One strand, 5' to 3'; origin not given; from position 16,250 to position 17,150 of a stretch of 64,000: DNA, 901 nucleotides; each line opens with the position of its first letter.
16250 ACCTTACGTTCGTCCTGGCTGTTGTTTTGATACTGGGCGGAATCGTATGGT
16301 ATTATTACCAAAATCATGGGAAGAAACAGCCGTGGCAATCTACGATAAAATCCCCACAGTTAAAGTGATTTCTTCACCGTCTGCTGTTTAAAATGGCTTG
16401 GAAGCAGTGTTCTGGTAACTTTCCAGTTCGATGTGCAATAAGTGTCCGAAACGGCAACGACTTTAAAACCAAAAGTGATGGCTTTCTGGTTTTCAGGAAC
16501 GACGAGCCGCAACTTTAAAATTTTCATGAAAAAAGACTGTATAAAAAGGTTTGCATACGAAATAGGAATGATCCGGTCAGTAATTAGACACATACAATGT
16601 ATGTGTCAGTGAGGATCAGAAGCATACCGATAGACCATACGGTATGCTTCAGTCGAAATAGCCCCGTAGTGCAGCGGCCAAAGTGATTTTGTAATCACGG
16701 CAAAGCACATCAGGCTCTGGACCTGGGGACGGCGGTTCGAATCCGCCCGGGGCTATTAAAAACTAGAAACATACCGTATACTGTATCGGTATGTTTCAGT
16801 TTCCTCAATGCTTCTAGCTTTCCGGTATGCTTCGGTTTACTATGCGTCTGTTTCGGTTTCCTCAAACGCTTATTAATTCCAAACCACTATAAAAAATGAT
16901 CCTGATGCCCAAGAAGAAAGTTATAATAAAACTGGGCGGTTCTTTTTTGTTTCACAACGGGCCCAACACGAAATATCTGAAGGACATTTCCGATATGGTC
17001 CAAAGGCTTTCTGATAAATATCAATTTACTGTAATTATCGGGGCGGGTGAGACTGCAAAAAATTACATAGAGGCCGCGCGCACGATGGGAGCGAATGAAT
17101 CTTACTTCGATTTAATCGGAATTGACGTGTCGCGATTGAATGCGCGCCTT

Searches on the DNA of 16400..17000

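Call 68: search_rna_families(source=window, start=16400, end=17000, threshold=evalue, max_evalue=1)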
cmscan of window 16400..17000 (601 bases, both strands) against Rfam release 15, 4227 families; matches with E-value up to 1: 2.
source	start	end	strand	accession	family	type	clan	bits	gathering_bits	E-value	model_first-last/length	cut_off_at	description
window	16713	16754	+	RF01684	mascRNA-menRNA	Gene;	-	20.6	42.5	0.14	1-56/56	no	MALAT1-associated small cytoplasmic RNA/MEN beta RNA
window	16720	16748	+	RF00023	tmRNA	Gene;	CL00001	16.6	47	0.00012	1-374/374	no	transfer-messenger RNA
